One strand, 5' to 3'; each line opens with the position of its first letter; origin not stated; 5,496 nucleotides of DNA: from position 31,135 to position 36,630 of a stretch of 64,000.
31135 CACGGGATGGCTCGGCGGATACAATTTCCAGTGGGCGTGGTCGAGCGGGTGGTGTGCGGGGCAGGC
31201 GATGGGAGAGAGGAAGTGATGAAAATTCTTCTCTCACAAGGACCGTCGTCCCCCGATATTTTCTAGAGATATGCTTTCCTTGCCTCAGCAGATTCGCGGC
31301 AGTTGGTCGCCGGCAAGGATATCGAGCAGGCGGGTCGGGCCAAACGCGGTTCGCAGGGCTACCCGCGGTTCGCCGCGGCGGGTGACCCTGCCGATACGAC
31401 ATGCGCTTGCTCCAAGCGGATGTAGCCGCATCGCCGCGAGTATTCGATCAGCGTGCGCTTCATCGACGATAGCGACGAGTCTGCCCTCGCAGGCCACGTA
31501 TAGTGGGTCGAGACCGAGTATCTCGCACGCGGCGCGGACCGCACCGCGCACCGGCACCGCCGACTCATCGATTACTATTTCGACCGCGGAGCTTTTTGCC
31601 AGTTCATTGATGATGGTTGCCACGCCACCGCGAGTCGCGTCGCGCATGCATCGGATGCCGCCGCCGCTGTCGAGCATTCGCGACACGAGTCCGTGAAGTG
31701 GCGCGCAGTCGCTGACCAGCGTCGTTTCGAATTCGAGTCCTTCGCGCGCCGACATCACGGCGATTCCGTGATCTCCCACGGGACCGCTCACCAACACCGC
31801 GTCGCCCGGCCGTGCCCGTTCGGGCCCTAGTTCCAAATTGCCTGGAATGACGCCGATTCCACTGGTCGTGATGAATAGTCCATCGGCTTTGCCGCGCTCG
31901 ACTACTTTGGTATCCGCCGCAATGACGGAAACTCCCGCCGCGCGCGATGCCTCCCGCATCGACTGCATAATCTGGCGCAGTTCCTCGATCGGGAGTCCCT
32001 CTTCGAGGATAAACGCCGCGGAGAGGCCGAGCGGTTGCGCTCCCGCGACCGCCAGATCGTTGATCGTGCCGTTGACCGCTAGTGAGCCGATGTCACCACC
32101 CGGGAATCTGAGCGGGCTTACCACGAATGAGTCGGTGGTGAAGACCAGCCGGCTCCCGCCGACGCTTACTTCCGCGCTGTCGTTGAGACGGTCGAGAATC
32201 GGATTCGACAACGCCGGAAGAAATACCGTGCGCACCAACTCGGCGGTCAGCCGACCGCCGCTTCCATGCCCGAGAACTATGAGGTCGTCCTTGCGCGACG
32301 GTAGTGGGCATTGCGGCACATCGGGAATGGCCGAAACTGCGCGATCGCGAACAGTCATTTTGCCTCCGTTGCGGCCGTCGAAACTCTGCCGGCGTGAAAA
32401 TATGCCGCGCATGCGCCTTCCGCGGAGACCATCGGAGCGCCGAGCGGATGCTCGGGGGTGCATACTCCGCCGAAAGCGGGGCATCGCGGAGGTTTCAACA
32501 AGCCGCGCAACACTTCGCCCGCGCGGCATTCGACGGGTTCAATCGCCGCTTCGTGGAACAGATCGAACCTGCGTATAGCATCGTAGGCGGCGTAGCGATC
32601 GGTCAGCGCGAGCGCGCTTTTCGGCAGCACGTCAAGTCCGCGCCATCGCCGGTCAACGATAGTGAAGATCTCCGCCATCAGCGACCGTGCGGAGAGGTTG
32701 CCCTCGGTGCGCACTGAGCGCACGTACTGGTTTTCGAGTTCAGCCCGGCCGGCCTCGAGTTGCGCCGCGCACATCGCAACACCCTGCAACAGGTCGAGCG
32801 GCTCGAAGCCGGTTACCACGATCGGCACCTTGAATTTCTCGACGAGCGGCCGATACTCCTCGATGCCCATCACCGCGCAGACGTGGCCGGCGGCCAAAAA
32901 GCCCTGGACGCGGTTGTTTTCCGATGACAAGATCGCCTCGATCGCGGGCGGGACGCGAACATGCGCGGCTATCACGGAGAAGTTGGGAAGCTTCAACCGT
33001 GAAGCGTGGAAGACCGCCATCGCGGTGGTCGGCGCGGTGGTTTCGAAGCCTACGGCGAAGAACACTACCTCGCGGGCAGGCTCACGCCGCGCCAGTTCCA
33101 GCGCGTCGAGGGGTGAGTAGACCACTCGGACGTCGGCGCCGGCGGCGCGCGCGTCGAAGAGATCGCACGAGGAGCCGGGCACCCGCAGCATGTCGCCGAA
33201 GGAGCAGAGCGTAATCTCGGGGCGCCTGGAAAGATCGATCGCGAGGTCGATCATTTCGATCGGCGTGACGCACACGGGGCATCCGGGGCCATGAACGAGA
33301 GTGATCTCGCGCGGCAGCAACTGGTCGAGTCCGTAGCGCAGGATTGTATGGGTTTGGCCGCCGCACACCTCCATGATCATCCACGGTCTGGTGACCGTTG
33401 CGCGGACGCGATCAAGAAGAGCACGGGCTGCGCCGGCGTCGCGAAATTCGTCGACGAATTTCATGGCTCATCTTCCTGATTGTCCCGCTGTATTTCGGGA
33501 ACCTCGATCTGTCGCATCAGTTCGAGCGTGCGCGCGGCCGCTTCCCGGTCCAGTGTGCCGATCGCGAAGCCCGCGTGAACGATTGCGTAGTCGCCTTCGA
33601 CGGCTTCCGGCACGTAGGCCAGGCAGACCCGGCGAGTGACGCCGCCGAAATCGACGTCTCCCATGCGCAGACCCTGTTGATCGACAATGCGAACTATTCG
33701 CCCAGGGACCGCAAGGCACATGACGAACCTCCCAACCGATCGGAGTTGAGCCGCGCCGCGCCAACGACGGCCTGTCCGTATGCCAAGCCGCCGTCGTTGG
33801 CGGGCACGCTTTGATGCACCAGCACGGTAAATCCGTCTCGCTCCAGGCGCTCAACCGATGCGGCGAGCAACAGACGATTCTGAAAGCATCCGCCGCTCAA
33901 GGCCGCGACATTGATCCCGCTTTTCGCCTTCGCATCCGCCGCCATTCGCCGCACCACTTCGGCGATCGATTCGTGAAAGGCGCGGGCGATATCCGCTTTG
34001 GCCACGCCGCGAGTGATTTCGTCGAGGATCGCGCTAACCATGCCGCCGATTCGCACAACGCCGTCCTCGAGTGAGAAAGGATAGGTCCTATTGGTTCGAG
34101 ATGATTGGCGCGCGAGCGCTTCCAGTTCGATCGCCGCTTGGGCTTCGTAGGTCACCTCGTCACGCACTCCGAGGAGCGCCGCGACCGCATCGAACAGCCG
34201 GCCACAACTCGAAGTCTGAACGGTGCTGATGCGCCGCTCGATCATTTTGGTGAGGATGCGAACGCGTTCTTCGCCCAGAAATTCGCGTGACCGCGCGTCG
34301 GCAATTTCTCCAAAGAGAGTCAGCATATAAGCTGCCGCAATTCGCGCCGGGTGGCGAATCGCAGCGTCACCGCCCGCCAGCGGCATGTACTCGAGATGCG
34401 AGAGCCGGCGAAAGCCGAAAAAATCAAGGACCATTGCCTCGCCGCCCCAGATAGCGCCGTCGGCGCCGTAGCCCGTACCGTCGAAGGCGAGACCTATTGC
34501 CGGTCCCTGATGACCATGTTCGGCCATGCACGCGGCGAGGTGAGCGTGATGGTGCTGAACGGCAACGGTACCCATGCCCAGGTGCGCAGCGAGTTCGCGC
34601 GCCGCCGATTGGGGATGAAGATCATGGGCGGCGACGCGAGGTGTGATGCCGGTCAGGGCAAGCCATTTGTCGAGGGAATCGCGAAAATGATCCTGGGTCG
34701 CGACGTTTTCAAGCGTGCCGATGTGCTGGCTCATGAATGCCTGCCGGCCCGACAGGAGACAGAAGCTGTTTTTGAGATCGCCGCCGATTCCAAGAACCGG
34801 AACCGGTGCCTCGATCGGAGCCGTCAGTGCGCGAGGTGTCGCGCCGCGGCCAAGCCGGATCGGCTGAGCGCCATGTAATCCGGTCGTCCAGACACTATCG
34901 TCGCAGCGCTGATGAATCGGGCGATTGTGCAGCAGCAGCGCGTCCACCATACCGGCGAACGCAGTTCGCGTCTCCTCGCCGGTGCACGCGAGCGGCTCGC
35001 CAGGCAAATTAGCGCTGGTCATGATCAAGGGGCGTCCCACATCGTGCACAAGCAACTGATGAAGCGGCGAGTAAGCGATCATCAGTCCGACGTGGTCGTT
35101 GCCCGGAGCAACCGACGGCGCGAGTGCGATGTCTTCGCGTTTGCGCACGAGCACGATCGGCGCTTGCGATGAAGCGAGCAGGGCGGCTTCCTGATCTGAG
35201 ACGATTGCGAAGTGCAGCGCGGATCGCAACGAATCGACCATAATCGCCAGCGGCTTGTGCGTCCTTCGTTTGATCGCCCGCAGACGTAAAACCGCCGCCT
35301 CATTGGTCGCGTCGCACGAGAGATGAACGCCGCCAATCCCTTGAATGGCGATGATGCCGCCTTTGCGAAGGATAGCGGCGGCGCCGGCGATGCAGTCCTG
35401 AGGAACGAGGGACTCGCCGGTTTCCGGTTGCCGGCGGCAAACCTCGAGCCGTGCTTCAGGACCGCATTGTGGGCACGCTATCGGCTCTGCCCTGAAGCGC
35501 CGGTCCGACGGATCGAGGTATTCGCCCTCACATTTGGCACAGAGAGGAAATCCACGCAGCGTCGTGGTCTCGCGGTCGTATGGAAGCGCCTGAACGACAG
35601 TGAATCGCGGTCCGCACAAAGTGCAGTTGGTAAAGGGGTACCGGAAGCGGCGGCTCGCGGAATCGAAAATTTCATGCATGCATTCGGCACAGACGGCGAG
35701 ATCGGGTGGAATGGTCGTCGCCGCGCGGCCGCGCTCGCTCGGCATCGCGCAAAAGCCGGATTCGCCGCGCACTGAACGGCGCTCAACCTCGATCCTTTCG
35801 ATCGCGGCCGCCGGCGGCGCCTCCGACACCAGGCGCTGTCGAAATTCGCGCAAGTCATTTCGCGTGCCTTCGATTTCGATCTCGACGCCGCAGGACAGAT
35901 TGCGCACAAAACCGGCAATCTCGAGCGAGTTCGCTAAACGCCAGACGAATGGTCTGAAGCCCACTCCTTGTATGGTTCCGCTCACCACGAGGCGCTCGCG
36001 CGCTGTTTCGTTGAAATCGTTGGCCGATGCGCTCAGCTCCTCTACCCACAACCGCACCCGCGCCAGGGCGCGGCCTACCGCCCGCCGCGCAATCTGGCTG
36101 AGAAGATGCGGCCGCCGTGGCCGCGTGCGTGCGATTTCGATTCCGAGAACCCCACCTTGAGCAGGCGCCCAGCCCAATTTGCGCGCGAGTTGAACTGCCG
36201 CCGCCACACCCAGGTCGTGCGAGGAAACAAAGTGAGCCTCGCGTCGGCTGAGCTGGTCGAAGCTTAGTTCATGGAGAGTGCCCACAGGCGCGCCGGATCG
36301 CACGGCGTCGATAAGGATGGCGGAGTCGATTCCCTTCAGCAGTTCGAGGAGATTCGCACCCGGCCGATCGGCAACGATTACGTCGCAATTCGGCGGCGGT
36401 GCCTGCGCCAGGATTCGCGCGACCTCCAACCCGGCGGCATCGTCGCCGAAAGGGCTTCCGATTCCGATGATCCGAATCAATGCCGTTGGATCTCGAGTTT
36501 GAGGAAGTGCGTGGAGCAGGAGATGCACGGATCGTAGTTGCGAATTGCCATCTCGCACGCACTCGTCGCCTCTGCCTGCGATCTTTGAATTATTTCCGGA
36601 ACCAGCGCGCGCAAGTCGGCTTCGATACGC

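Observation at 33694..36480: Hydrogenase maturation endopeptidase fused to the N-terminus of HypF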

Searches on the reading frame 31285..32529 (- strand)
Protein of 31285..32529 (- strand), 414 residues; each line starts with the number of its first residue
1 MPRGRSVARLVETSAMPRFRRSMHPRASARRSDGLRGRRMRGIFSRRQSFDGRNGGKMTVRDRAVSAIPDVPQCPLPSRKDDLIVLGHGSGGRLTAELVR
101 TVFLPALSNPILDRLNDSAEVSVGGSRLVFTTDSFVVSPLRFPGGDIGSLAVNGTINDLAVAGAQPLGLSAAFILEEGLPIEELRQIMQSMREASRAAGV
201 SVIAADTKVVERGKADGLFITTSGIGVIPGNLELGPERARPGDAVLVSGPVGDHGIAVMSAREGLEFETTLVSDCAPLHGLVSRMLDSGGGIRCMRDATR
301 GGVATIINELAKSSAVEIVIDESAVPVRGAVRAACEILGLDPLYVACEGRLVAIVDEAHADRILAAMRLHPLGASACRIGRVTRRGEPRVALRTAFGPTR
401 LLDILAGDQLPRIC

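Call 5: search_protein_families(library=pfam, proteins=[window:31285-32529:-])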
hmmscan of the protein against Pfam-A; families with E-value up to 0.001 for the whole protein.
window:31285-32529:- (414 aa): 2 families
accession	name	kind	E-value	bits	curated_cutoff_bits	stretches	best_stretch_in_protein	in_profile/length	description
PF02769.27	AIRS_C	-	3.3e-27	96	23.1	1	240-391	1-154/156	AIR synthase related protein, C-terminal domain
PF00586.29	AIRS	-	3.9e-20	72.8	24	1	117-228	3-112/112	AIR synthase related protein, N-terminal domain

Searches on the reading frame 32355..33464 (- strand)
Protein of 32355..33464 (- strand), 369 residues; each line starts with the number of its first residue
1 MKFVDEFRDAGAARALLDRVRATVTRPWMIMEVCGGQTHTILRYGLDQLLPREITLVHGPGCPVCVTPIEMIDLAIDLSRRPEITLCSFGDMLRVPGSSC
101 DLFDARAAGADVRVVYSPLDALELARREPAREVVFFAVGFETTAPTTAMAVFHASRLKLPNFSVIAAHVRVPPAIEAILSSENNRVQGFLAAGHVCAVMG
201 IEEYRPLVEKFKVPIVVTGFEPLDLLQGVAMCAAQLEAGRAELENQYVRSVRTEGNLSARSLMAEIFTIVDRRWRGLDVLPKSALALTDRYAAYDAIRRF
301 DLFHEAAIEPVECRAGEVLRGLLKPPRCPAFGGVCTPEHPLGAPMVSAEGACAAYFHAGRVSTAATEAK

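Call 5: search_protein_families(library=pfam, proteins=[window:32355-33464:-])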
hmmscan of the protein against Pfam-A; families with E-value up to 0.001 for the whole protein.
window:32355-33464:- (369 aa): 1 family
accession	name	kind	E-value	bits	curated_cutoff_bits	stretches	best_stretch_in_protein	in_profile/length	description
PF01924.21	HypD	-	1.6e-146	488.4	25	1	13-357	3-349/351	Hydrogenase formation hypA family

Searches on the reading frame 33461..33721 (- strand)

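Call 5: search_protein_families(library=pfam, proteins=[window:33461-33721:-])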
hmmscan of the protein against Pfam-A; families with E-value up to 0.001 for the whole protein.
window:33461-33721:- (86 aa): 1 family
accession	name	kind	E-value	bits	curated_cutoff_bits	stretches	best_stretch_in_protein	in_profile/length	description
PF01455.23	HupF_HypC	-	5.1e-25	87.8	28.5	1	1-69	1-65/65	HupF/HypC family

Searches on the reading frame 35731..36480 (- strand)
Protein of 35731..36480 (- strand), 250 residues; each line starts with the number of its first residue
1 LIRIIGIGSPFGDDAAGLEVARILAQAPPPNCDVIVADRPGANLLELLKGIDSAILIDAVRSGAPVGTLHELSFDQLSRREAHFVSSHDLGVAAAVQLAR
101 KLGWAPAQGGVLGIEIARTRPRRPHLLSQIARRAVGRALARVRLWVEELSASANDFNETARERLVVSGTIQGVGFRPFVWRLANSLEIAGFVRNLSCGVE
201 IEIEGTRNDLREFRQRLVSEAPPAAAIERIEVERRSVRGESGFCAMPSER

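Call 29: search_protein_representatives(protein=window:35731-36480:-)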
Query: 250 residues. Proteins with E-value up to 0.001 (for the whole library): 12726; up to 1e-10: 1810; up to 1e-30: 6. The best 150 are listed.
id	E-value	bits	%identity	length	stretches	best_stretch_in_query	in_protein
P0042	8.6e-76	271.1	60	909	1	1-250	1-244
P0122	1.9e-55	204.5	65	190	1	1-175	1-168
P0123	7.9e-47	176.3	67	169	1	1-150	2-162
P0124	7.6e-44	166.5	64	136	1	20-150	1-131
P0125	2.8e-40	154.9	54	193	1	1-156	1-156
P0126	1.1e-34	136.6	53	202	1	3-149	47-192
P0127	2.2e-30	122.5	50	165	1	2-150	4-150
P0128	1.2e-27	113.5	48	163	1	3-148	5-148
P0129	3.1e-26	108.8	44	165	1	1-155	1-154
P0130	4.8e-26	108.2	72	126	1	1-75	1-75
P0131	3.7e-25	105.4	38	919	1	7-248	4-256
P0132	5.5e-25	104.8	38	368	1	2-239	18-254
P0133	1.3e-24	103.5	51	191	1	2-143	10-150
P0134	5.0e-24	101.6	59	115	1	46-152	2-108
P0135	1.2e-23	100.4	53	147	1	152-250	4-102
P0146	2.4e-20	89.6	38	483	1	2-244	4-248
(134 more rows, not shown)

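Call 58: list_cluster_members(proteins=[P0131, P0088, P0070, P0071, P0072, P0132, P0146, P0081, P0080, P0003])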
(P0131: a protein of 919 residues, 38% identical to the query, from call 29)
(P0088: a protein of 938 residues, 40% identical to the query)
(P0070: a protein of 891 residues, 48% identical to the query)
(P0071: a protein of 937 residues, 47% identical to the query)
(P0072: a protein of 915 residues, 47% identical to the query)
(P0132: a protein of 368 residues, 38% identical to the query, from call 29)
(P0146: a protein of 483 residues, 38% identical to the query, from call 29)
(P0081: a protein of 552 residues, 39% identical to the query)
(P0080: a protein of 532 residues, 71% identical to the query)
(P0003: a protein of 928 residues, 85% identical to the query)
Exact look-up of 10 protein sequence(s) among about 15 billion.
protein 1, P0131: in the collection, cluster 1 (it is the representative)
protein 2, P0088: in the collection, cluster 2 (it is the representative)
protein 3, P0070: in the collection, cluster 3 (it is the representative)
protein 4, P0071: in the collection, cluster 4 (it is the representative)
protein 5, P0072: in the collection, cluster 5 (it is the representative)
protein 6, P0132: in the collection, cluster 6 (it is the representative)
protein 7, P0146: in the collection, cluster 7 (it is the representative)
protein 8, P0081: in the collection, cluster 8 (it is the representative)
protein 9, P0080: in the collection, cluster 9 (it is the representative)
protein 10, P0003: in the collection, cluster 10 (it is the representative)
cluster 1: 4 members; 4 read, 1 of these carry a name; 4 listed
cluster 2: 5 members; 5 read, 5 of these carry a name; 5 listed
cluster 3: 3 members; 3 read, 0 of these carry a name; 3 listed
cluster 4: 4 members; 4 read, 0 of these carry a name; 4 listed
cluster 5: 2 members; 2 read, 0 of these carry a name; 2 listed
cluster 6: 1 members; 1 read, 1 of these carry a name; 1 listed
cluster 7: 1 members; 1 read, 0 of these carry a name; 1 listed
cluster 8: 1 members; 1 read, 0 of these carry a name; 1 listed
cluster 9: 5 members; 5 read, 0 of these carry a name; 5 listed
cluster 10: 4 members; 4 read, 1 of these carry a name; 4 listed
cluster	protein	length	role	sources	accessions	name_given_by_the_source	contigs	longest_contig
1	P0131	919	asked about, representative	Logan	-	-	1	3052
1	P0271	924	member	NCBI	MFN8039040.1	MAG: carbamoyltransferase HypF [Acidimicrobiales bacterium]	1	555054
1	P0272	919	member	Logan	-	-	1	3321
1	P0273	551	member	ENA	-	-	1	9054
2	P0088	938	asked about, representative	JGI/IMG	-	hydrogenase maturation protein HypF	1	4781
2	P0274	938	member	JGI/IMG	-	hydrogenase maturation protein HypF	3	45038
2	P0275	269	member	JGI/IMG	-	hydrogenase maturation protein HypF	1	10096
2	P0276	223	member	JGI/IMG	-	hydrogenase maturation protease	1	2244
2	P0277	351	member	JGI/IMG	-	hydrogenase maturation protein HypF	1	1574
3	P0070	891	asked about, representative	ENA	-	-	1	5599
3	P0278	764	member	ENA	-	-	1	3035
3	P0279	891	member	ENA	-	-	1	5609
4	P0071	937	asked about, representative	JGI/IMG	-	-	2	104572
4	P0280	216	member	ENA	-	-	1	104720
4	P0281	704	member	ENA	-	-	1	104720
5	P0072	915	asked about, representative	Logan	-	-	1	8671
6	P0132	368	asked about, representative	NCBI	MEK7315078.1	MAG: hydrogenase maturation protease, partial [Candidatus Eisenbacteria bacterium]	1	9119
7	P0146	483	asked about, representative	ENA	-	-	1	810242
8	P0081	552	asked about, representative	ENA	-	-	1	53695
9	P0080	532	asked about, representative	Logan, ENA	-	-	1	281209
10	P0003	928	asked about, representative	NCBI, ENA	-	-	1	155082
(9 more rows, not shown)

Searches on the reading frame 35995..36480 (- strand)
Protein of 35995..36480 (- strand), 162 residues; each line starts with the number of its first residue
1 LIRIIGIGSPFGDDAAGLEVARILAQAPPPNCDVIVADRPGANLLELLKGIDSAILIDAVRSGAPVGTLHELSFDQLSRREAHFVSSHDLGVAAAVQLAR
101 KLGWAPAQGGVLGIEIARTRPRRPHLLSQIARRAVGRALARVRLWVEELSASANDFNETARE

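Call 23: search_solved_structures(query=window:35995-36480:-, max_evalue=1, show_alignments=4)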
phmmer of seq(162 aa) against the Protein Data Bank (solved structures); distinct sequences matched with E-value up to 1: 6.
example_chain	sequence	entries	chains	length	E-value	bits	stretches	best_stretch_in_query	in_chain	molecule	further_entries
1cfz_A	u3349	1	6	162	0.0056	19.8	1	2-118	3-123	HYDROGENASE 2 MATURATION PROTEASE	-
2kml_A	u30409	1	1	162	0.008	19.3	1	2-118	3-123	Maturation element for hydrogenase 2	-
2jsx_A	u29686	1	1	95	0.34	14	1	29-66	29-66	Protein napD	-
2pq4_A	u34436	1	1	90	0.37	13.9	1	29-66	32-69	Protein napD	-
7rh5_V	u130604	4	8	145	0.44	13.7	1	9-68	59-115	Uncharacterized protein MSMEG_4692/MSMEI_4575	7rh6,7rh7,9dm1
6adq_J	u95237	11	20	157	0.53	13.4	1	9-68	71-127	Uncharacterized protein MSMEG_4692/MSMEI_4575 | DUF5130 domain-containing protein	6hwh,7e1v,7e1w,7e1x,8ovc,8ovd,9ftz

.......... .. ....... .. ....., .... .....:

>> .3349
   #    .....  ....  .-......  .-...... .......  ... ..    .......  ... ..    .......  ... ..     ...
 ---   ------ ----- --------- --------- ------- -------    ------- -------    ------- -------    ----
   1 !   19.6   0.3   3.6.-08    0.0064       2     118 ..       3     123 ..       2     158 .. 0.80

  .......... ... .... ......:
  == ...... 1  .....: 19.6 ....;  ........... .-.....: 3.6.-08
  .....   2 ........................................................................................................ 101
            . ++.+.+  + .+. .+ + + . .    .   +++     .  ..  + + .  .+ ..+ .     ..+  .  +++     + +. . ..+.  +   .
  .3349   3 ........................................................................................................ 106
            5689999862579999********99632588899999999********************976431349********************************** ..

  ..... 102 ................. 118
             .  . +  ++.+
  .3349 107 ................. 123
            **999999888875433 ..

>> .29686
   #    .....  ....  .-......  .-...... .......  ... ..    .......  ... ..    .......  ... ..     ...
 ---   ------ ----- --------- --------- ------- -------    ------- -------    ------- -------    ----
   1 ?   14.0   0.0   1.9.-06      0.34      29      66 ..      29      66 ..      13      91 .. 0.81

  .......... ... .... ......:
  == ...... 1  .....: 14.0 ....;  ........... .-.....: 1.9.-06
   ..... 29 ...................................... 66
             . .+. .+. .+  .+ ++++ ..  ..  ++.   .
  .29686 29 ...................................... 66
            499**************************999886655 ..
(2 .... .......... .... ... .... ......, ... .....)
